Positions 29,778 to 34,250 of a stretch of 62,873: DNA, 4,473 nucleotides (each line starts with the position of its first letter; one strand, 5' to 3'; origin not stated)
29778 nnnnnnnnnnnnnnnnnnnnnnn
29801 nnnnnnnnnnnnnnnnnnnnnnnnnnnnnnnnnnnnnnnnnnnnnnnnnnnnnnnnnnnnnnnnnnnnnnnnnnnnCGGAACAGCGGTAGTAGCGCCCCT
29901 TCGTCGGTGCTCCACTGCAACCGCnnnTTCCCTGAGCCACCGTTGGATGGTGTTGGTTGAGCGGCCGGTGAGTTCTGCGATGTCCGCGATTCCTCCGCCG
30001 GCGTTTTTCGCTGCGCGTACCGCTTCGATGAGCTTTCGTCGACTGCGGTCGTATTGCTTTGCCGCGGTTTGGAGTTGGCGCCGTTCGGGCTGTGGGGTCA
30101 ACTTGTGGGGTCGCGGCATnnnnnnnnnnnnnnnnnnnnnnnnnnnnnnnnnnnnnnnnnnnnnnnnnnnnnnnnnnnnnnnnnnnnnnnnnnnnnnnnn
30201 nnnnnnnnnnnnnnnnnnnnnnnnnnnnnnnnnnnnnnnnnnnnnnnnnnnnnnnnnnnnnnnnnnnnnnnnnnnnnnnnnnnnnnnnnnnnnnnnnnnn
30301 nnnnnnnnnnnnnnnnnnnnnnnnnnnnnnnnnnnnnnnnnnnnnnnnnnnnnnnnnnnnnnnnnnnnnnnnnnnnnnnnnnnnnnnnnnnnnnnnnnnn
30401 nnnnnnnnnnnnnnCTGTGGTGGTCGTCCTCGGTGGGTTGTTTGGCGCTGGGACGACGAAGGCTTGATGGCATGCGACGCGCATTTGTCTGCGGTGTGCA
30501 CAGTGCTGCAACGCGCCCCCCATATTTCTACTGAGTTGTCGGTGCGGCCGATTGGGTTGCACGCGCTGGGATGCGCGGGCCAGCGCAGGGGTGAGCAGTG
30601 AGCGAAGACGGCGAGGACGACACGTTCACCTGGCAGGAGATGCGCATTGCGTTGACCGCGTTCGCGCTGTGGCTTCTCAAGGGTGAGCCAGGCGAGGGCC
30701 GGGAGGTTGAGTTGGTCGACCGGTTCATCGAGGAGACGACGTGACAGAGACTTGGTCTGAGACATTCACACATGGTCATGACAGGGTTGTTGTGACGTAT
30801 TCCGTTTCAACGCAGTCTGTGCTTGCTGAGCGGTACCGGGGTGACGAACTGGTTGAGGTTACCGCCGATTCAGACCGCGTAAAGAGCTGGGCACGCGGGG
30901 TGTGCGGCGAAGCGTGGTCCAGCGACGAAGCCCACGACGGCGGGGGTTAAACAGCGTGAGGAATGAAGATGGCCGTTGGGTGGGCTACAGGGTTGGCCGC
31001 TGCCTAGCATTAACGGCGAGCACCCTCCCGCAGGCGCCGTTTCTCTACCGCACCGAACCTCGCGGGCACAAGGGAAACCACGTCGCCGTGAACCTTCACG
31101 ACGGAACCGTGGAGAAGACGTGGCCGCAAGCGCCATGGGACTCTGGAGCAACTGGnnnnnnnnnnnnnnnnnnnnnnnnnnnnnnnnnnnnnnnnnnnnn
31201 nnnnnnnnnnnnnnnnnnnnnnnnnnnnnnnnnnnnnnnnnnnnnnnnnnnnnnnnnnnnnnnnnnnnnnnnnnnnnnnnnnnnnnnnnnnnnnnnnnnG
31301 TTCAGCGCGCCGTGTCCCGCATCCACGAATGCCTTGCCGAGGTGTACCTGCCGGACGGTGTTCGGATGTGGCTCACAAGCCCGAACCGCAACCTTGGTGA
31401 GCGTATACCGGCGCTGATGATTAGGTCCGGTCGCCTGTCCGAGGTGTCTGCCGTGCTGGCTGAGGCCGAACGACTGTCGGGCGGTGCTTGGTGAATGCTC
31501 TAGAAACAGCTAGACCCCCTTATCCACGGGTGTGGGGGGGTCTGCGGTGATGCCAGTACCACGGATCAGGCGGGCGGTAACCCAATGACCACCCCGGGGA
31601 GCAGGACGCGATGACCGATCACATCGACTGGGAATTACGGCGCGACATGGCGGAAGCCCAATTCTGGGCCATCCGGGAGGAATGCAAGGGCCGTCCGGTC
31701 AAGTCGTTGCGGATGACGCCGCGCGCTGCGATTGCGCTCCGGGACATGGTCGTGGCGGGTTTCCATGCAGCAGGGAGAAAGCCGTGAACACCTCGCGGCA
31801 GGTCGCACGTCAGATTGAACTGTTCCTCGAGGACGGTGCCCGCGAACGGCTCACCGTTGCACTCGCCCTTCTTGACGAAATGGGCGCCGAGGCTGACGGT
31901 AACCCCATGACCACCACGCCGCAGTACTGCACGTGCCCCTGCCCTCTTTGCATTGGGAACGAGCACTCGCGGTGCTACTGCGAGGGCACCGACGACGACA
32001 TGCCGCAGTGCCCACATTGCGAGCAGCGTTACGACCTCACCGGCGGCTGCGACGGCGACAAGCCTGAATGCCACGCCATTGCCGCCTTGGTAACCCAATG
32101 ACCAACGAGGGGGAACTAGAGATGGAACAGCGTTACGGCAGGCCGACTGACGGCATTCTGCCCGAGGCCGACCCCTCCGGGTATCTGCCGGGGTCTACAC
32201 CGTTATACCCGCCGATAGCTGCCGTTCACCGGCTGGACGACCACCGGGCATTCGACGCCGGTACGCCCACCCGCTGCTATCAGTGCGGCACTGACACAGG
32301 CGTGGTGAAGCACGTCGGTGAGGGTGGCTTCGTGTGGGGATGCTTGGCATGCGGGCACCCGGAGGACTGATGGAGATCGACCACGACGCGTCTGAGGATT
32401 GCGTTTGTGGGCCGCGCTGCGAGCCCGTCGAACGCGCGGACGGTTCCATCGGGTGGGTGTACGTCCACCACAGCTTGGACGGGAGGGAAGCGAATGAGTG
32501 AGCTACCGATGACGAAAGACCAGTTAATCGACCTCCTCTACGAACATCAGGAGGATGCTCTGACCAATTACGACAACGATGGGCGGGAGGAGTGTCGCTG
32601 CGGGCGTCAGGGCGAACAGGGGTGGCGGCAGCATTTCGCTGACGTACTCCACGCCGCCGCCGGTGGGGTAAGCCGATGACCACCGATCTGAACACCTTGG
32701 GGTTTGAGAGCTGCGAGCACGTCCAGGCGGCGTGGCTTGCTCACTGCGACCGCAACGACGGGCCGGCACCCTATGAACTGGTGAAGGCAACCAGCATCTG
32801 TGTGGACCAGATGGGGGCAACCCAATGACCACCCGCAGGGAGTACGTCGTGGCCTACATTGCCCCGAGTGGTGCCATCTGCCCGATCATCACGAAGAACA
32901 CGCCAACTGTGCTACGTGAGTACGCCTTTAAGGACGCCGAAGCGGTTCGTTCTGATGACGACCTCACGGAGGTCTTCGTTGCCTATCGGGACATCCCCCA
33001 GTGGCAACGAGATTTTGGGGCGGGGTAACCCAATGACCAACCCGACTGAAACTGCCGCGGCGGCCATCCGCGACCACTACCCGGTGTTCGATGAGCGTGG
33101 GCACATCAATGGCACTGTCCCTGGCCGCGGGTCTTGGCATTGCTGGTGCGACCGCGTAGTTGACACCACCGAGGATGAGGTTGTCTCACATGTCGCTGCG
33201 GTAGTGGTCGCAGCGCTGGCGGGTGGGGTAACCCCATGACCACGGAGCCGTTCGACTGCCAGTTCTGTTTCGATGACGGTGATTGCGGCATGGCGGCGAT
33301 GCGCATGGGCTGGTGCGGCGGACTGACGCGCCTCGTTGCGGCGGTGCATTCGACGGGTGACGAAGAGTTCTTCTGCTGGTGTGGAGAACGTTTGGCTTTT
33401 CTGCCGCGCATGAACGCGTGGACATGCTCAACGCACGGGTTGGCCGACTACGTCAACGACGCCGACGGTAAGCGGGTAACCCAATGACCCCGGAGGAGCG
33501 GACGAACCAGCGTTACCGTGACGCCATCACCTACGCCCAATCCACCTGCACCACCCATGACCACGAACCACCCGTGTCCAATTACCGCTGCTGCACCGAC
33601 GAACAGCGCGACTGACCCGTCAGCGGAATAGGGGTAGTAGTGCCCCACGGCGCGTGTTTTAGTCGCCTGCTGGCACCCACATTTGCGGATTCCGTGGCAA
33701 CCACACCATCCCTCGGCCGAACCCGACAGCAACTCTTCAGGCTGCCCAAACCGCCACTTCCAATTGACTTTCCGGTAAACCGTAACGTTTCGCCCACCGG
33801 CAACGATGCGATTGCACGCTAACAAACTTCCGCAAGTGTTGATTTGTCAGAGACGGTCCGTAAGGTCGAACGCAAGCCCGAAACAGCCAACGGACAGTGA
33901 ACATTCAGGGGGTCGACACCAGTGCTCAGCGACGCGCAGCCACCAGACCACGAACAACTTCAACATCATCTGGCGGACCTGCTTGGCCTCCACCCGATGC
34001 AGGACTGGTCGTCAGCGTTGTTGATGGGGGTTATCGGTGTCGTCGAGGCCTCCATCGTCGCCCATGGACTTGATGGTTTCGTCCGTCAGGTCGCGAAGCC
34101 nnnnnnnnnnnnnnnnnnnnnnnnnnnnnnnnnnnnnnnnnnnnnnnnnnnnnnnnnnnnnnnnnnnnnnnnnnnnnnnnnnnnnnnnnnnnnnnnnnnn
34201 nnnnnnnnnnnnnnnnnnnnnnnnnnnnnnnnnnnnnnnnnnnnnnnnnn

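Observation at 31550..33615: Array of about ten tiny Cys-rich genes stitched by a conserved 15-nt junction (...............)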

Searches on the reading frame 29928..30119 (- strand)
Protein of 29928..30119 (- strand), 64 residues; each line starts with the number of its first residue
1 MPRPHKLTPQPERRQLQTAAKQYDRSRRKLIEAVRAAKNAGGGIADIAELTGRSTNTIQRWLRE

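Call 71: find_homologous_proteins(query=window:29928-30119:-, max_evalue=0.001)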
Query seq(64 aa) (64 aa): 3 proteins with E <= 0.001 among 3 candidates.
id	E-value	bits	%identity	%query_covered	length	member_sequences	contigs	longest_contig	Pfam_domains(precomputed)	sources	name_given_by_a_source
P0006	6.6e-19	85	67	100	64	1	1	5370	PF19575.6,PF13384.13,PF13936.13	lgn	-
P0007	1.7e-12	64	53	100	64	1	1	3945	PF19575.6,PF13384.13,PF13936.13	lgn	-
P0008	8.0e-12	62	58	89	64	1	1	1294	PF13384.13,PF13936.13,PF13542.13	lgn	-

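Call 72: find_encoding_contigs(protein=P0006, flank=6000, max_places=3)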
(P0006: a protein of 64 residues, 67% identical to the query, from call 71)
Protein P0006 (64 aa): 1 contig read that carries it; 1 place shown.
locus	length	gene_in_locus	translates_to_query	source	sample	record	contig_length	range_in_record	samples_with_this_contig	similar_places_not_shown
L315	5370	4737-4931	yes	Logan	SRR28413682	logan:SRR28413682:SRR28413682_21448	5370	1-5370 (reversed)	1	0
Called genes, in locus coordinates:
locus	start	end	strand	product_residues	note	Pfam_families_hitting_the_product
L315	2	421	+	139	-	?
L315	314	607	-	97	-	-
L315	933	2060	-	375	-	PF00589:Phage_integrase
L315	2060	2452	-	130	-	-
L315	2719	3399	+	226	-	PF05305:DUF732 (weak)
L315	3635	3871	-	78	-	-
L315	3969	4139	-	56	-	-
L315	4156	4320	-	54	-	-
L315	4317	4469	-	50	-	-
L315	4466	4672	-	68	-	-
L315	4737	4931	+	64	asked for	PF19575:HTH_58 (weak), PF13384:HTH_23, PF13936:HTH_38 (weak)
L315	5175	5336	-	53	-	-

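Call 73: find_encoding_contigs(protein=P0007, flank=6000, max_places=3)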
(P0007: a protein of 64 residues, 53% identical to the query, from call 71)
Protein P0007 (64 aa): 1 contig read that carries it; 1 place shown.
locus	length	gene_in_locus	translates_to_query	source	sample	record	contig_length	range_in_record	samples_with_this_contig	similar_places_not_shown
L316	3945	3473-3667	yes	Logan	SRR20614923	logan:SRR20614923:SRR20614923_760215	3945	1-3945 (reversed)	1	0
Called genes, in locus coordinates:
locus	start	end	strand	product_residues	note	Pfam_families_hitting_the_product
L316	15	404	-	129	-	-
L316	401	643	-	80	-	-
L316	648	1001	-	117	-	PF13560:HTH_31, PF01381:HTH_3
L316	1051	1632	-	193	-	-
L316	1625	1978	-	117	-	-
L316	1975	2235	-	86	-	-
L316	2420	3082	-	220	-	-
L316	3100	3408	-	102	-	-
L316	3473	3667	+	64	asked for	PF19575:HTH_58 (weak), PF13384:HTH_23, PF13936:HTH_38 (weak)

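Call 74: find_encoding_contigs(protein=P0008, flank=6000, max_places=3)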
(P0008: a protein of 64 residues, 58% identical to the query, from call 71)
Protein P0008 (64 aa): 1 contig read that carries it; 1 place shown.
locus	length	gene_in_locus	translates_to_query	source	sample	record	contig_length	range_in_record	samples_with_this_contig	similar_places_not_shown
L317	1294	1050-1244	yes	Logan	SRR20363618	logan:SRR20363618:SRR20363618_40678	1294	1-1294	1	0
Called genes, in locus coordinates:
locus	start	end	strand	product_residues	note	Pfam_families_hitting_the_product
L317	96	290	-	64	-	-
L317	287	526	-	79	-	-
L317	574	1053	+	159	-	-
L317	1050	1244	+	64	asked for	PF13542:HTH_Tnp_ISL3 (weak), PF13384:HTH_23 (weak), PF13936:HTH_38 (weak)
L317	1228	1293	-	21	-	?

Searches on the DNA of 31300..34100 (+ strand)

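Call 4: search_dna_similar(query=window:31400-33700:+, collection=phages, mode=near, max_rows=30)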
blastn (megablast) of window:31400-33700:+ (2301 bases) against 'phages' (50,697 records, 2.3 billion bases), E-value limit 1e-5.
No match.
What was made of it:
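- Tried and rejected: Near-identity DNA search of cultured phages gave no match (call 4).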

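Call 7: search_dna_similar(query=window:31400-33700:+, collection=phages, mode=distant, max_rows=30)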
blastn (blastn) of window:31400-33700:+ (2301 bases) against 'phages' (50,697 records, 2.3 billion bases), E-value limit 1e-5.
Records with a match: 20; places in all: 20; records where one place covers at least 80% of the query: 0.
Best place of each record, by identity: 60-80% 20.
By first word of the organism name: Mycobacterium 20.
By host as written in the record: Mycobacterium smegmatis mc2 155 10; Mycobacterium smegmatis mc#155 6; Mycobacterium smegmatis mc2155 4.
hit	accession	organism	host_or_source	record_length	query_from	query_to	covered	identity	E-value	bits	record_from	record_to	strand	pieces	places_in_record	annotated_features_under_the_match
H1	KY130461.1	Mycobacterium phage Taptic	Mycobacterium smegmatis mc2 155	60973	1673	1771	4%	76.8%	1e-10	76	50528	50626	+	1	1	hypothetical protein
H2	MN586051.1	Mycobacterium phage Myrale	Mycobacterium smegmatis mc#155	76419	1673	1771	4%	76.8%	1e-10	76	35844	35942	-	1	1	44: hypothetical protein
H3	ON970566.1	Mycobacterium phage Leozinho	Mycobacterium smegmatis mc#155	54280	1673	1771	4%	76.8%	1e-10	76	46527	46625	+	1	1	79: hypothetical protein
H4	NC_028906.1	Mycobacterium phage Toto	Mycobacterium smegmatis mc2 155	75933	1673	1771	4%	76.8%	1e-10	76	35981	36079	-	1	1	43: hypothetical protein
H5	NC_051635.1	Mycobacterium phage Blexus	Mycobacterium smegmatis mc#155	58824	1673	1771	4%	76.8%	1e-10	76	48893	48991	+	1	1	76: hypothetical protein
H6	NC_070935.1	Mycobacterium phage Taptic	Mycobacterium smegmatis mc2 155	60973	1673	1771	4%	76.8%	1e-10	76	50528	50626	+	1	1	hypothetical protein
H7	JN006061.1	Mycobacterium phage Toto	Mycobacterium smegmatis mc2 155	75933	1673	1771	4%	76.8%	1e-10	76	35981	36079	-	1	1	43: hypothetical protein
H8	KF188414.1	Mycobacterium phage ABCat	Mycobacterium smegmatis mc2 155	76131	1673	1771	4%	76.8%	1e-10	76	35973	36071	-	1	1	42: hypothetical protein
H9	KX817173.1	Mycobacterium phage Tuco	Mycobacterium smegmatis mc2 155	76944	1673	1771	4%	76.8%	1e-10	76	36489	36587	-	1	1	hypothetical protein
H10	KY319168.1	Mycobacterium phage CrystalP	Mycobacterium smegmatis mc2 155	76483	1673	1771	4%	76.8%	1e-10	76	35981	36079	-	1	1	44: hypothetical protein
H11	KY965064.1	Mycobacterium phage Pippy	Mycobacterium smegmatis mc2 155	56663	1673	1771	4%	76.8%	1e-10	76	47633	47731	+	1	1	76: hypothetical protein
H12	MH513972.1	Mycobacterium phage IHOP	Mycobacterium smegmatis mc2155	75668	1673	1771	4%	76.8%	1e-10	76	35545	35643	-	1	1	42: hypothetical protein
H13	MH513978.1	Mycobacterium phage Phaja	Mycobacterium smegmatis mc2155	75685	1673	1771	4%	76.8%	1e-10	76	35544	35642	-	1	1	42: hypothetical protein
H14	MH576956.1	Mycobacterium phage Inca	Mycobacterium smegmatis mc2155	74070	1673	1771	4%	76.8%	1e-10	76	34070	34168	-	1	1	41: hypothetical protein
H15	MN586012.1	Mycobacterium phage Blexus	Mycobacterium smegmatis mc#155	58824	1673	1771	4%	76.8%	1e-10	76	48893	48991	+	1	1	76: hypothetical protein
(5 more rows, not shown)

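Call 32: get_annotated_region(hit=H1, flank=1500)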
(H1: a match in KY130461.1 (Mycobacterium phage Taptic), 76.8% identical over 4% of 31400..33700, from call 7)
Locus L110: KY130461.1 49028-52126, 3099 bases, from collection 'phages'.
description: Mycobacterium phage Taptic, complete genome.
organism: Mycobacterium phage Taptic (NCBI taxid 1920305)
taxonomy: Viruses; Duplodnaviria; Heunggongvirae; Uroviricota; Caudoviricetes; Northamptonvirus; Northamptonvirus taptic
host: Mycobacterium smegmatis mc2 155; source: soil; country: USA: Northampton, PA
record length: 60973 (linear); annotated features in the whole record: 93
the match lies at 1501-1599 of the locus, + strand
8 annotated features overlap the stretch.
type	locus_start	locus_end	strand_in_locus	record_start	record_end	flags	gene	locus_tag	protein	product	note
CDS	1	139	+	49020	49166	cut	-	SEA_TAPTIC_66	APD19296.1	hypothetical protein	-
CDS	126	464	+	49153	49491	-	-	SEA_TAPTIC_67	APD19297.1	HNH endonuclease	-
CDS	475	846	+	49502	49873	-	-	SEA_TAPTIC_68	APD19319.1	hypothetical protein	-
CDS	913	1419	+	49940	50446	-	-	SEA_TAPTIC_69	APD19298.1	hypothetical protein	-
CDS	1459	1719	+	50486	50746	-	-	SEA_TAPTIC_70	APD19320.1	hypothetical protein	-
CDS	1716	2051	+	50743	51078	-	-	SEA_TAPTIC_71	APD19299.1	hypothetical protein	-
tRNA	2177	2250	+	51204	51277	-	-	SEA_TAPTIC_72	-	tRNA-Gly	tRNA-Gly (tcc)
CDS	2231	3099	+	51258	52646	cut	-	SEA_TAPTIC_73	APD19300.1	hypothetical protein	-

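Call 33: get_annotated_region(hit=H4, flank=1500)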
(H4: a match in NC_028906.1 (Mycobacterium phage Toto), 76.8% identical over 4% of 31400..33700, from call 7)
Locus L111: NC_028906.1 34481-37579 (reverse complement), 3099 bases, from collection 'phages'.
description: Mycobacterium phage Toto, complete genome.
organism: Mycobacterium phage Toto (NCBI taxid 1035485)
taxonomy: Viruses; Duplodnaviria; Heunggongvirae; Uroviricota; Caudoviricetes; Kostyavirus; Kostyavirus toto
host: Mycobacterium smegmatis mc2 155; source: soil; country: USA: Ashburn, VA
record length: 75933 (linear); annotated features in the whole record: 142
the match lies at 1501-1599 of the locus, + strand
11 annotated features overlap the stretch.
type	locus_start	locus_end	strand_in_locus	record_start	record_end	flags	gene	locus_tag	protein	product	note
CDS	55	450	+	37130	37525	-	49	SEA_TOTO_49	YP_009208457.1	hypothetical protein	-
CDS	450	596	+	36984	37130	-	48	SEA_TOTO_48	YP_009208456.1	hypothetical protein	-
CDS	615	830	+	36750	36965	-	47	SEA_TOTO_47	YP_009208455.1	hypothetical protein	-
CDS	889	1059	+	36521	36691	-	46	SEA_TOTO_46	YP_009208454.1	hypothetical protein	-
CDS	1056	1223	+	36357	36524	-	45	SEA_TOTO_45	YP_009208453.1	site-specific recombination directionality factor RDF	-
CDS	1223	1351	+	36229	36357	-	44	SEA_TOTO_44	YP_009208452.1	hypothetical protein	-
CDS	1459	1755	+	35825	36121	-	43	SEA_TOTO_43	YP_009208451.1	hypothetical protein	-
CDS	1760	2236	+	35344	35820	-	42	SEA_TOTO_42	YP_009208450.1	hypothetical protein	-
CDS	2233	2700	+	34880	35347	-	41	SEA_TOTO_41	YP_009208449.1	hypothetical protein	-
CDS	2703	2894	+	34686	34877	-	40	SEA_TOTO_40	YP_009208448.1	hypothetical protein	-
CDS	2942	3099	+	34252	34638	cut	39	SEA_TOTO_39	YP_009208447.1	nucloid associated Lsr2-like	Lsr2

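Call 85: search_rna_families(source=window, start=31300, end=34100, threshold=evalue, max_evalue=1)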
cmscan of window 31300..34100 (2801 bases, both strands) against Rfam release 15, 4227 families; matches with E-value up to 1: 0.
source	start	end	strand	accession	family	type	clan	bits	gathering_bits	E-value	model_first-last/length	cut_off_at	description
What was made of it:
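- Tried and rejected: Rfam gave no hit (call 85).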

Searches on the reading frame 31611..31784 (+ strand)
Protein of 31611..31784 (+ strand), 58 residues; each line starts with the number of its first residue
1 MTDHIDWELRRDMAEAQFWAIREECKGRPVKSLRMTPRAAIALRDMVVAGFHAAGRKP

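Call 40: search_protein_families(library=pfam, max_evalue=0.1, proteins=[window:31611-31784:+])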
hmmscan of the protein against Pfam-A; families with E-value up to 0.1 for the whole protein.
window:31611-31784:+ (58 aa): 0 families

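Call 41: search_protein_families(library=phrogs, max_evalue=0.01, proteins=[window:31611-31784:+])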
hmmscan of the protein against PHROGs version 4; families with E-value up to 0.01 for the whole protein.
window:31611-31784:+ (58 aa): 0 families

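Call 86: search_protein_families(library=padloc, max_evalue=0.01, proteins=[window:31611-31784:+])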
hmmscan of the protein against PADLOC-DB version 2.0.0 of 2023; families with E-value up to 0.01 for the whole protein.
window:31611-31784:+ (58 aa): 0 families

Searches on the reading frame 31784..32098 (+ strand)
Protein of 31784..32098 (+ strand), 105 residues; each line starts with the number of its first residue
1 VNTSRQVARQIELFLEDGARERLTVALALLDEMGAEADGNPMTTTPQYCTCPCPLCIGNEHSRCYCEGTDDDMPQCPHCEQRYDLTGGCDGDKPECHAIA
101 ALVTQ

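Call 40: search_protein_families(library=pfam, max_evalue=0.1, proteins=[window:31784-32098:+])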
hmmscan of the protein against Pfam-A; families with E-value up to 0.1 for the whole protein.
window:31784-32098:+ (105 aa): 0 families

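Call 41: search_protein_families(library=phrogs, max_evalue=0.01, proteins=[window:31784-32098:+])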
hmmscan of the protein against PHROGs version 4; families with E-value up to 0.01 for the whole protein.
window:31784-32098:+ (105 aa): 1 family
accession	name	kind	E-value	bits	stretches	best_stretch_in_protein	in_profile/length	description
phrog_24657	-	unknown function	4.7e-09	37.4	1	3-43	5-47/115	-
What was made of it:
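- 31784..32101 (+): g2, 105 aa, a fusion of two modules: g2a (residues 1-41) and the Cys-rich g2b (from ATG 31907). PHROG 24657 matches only residues 3-43 (call 41).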

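Call 86: search_protein_families(library=padloc, max_evalue=0.01, proteins=[window:31784-32098:+])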
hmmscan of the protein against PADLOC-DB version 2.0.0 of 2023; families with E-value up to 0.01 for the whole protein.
window:31784-32098:+ (105 aa): 0 families

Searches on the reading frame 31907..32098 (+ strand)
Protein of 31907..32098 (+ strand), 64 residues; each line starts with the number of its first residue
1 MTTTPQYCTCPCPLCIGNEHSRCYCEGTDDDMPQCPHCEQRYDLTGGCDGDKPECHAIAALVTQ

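Call 79: find_related_loci(query=window:31907-32098:+, collection=viral_contigs, flank=4000)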
Query seq(64 aa) (64 aa) in viral_contigs; peptide patterns used: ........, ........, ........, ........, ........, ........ (x = any residue, [..] = any of these).
No stretch of DNA in the collection matches any of the patterns.

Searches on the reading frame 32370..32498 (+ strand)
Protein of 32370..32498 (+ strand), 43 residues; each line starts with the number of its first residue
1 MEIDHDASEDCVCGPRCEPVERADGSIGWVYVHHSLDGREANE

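Call 40: search_protein_families(library=pfam, max_evalue=0.1, proteins=[window:32370-32498:+])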
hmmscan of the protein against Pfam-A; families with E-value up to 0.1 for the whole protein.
window:32370-32498:+ (43 aa): 0 families

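Call 41: search_protein_families(library=phrogs, max_evalue=0.01, proteins=[window:32370-32498:+])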
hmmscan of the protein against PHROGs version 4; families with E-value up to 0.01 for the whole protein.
window:32370-32498:+ (43 aa): 2 families
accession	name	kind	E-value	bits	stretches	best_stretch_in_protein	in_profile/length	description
phrog_2864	-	unknown function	1.1e-17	64.5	1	3-43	21-61/66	-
phrog_12377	-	unknown function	0.00019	22.9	1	5-40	52-86/94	-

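Call 59: find_related_loci(query=A2, collection=viral_contigs, flank=3000)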
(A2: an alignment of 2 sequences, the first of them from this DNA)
Query A2 (43 aa) in viral_contigs; peptide patterns used: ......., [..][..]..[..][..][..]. (x = any residue, [..] = any of these).
66 stretches matched a pattern; 10 encode a relative of the query (tblastn E <= 1e-3); 10 distinct loci.
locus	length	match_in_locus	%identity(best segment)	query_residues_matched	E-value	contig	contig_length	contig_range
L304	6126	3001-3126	67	2-43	9e-17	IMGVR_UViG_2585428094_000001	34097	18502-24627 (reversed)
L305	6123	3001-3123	61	3-43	1e-15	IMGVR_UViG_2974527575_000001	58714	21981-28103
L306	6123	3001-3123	63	3-43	8e-15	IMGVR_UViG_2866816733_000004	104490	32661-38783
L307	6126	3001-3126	67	3-43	2e-14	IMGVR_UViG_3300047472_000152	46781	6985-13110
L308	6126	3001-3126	67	3-43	4e-14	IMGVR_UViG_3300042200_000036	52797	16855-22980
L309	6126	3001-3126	67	3-43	7e-14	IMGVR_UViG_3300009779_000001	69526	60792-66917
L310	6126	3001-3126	60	3-43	1e-12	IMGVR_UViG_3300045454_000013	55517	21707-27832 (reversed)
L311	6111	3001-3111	52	2-43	2e-9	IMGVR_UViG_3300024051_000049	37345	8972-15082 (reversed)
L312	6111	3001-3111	60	3-43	3e-9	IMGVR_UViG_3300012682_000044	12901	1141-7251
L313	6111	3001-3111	60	3-43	5e-9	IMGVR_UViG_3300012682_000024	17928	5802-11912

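Call 86: search_protein_families(library=padloc, max_evalue=0.01, proteins=[window:32370-32498:+])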
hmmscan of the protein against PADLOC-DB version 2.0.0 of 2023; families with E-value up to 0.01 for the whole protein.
window:32370-32498:+ (43 aa): 0 families
